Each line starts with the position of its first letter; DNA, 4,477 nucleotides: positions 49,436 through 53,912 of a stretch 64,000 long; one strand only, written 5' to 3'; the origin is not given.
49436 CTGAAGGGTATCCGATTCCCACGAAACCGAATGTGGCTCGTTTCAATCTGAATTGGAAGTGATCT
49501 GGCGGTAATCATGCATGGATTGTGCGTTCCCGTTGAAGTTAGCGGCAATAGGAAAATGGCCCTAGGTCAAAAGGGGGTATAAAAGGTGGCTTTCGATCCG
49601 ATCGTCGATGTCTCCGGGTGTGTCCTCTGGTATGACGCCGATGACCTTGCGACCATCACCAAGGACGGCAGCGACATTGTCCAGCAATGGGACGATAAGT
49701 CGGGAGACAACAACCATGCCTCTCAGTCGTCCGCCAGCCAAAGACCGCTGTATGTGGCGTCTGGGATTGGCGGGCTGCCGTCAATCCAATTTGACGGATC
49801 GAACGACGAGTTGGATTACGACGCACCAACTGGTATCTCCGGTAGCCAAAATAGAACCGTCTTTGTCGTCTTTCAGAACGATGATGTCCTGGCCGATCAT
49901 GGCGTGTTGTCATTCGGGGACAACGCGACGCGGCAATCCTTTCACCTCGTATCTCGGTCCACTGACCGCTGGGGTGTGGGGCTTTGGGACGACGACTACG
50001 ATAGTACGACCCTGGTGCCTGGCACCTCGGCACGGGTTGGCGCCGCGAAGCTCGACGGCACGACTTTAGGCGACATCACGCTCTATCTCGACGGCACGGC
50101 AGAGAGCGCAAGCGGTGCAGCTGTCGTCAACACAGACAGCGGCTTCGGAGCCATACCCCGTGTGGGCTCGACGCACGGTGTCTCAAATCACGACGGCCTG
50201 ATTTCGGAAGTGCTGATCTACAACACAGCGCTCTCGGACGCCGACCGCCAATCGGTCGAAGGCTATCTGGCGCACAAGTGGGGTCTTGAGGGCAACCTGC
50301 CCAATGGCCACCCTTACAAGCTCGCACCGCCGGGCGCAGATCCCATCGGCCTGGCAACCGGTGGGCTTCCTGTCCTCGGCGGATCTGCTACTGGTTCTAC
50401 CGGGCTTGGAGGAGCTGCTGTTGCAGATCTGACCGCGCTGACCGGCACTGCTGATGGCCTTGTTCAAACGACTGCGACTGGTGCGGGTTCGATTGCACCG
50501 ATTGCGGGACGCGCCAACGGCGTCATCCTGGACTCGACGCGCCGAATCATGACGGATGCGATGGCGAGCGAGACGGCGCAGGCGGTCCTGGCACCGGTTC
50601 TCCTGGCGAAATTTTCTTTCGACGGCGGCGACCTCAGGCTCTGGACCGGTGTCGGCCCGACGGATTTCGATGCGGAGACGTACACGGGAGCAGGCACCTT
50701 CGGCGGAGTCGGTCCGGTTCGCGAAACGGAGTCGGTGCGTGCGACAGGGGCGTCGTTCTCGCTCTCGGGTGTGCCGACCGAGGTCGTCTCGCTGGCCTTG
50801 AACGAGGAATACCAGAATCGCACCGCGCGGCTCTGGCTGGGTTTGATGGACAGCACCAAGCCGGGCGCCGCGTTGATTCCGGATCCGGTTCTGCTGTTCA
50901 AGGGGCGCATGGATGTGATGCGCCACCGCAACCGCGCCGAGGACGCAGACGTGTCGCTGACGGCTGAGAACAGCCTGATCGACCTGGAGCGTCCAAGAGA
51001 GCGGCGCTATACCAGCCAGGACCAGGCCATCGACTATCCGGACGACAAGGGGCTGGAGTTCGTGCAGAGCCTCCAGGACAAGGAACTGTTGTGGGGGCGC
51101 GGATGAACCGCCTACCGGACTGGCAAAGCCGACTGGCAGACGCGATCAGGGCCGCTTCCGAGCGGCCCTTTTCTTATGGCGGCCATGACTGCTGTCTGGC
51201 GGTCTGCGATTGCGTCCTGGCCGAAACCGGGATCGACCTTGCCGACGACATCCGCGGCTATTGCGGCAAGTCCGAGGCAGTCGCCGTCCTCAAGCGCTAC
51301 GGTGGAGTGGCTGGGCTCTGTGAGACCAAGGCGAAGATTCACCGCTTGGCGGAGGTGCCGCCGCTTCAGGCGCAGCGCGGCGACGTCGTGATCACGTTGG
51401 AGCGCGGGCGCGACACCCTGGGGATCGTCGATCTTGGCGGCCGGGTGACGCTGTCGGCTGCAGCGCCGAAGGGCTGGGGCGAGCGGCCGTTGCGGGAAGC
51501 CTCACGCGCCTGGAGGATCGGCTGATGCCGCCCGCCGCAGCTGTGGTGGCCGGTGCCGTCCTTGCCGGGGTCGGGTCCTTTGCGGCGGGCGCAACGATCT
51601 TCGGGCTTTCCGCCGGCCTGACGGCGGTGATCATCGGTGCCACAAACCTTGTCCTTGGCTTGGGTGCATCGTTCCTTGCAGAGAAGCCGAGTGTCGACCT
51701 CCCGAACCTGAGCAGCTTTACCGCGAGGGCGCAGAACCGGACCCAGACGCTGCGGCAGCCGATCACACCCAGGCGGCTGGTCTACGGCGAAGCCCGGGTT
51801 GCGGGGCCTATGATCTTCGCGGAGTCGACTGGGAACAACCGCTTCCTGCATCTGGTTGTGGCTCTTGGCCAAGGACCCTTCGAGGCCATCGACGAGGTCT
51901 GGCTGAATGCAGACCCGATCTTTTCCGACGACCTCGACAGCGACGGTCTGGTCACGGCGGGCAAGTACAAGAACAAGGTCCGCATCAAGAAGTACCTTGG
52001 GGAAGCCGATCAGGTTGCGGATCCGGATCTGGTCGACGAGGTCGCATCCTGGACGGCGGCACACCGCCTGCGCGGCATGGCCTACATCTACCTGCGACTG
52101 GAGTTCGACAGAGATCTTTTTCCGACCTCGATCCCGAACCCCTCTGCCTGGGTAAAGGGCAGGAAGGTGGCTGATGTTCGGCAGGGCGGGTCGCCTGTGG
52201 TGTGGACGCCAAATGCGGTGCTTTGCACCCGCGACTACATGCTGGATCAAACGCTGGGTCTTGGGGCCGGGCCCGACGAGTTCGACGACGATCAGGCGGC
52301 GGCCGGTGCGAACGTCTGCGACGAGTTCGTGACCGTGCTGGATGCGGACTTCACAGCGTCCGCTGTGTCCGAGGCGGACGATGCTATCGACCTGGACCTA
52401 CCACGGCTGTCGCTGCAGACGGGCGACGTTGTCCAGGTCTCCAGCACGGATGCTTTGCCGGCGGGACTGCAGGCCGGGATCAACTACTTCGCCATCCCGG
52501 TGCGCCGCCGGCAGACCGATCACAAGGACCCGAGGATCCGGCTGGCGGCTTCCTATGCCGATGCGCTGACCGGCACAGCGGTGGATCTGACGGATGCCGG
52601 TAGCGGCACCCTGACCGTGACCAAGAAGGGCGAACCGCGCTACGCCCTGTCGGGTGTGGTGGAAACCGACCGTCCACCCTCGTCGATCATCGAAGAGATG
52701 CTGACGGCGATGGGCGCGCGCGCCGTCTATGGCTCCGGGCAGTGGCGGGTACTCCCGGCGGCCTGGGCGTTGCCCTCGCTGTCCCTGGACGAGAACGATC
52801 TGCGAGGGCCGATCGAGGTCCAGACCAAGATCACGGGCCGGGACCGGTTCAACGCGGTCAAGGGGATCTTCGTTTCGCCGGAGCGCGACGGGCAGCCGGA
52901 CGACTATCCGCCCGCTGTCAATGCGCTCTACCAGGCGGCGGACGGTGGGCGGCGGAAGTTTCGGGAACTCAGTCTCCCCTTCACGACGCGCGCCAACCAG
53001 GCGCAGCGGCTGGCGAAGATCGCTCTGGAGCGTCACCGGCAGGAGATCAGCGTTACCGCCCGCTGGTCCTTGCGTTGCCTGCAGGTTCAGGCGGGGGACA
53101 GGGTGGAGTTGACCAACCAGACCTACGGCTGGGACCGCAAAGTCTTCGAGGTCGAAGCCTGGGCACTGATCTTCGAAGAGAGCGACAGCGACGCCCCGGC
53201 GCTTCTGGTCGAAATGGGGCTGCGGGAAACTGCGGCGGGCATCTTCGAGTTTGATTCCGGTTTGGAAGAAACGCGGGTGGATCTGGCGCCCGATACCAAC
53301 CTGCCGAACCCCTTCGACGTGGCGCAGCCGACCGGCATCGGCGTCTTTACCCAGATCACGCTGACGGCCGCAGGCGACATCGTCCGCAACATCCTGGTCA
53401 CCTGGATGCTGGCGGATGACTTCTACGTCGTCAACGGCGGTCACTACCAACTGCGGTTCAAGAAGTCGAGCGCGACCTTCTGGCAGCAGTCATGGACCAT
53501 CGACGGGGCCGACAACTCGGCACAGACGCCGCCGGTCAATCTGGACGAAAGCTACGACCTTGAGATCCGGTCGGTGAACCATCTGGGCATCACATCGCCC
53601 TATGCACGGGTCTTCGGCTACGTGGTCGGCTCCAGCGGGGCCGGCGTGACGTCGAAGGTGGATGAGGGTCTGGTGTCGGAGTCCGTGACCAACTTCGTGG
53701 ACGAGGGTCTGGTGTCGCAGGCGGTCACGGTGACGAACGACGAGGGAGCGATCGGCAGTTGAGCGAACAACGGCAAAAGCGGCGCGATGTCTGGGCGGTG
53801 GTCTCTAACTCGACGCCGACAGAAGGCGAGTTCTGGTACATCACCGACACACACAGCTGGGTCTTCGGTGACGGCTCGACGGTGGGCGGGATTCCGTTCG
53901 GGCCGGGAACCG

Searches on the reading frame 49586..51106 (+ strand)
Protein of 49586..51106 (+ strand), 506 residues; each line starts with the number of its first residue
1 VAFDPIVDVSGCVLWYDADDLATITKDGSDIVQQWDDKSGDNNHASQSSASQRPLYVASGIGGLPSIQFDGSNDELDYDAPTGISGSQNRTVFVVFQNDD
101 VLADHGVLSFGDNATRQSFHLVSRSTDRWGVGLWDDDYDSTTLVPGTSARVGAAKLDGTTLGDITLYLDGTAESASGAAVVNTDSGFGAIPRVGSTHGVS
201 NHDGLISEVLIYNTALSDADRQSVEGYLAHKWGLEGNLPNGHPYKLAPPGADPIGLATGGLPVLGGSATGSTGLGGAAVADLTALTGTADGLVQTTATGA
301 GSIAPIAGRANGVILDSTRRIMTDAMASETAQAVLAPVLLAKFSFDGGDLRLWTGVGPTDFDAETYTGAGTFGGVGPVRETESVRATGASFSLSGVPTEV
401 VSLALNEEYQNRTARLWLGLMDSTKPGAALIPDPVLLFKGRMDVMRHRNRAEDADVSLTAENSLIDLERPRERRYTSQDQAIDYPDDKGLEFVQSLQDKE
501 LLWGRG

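Call 33: search_protein_families(library=phrogs, proteins=[window:49586-51106:+], max_evalue=0.00001)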
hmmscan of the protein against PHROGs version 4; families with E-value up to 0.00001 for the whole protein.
window:49586-51106:+ (506 aa): 3 families
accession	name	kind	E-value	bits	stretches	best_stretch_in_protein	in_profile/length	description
phrog_2048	-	tail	7.1e-39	134.9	1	322-505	178-360/390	tail protein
phrog_10356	-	head and packaging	2.8e-29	102.8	1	13-252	389-641/852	virion structural protein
phrog_11772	-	unknown function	2.7e-13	51.1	1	3-66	26-88/246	-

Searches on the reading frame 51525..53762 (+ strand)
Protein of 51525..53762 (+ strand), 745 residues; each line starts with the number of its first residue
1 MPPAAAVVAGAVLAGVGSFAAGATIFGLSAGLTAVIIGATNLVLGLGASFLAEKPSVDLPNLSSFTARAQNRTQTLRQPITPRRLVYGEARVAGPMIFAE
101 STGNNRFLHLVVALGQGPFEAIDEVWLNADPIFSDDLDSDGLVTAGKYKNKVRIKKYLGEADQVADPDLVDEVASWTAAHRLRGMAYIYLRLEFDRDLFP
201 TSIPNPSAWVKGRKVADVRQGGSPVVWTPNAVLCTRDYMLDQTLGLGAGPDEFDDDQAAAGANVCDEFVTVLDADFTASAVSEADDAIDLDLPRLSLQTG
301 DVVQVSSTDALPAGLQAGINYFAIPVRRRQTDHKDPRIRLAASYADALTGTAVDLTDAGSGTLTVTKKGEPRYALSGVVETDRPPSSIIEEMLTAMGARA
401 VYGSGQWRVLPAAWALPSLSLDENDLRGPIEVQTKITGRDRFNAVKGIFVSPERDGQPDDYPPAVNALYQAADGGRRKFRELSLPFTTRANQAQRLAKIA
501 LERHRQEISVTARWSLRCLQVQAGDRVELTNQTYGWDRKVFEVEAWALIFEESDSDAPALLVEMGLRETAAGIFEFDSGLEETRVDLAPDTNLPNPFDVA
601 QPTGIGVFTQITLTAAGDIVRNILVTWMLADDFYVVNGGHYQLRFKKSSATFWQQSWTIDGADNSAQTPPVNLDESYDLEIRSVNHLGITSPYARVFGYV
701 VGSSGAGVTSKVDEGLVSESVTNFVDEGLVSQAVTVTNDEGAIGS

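Call 33: search_protein_families(library=phrogs, proteins=[window:51525-53762:+], max_evalue=0.00001)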
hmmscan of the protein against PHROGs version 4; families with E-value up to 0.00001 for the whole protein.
window:51525-53762:+ (745 aa): 5 families
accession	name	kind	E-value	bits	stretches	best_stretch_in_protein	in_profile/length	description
phrog_5616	-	tail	7.2e-80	270.4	2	3-270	9-289/873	tail fiber protein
phrog_31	-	tail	2.3e-46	159.2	3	370-537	582-748/1565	central tail fiber J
phrog_37728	-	unknown function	9e-24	83.7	2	83-291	45-260/1894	-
phrog_30390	-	unknown function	1.2e-07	31.5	1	270-367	447-535/766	-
phrog_4271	-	tail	8.9e-06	24.7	0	107-189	110-182/1309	tail protein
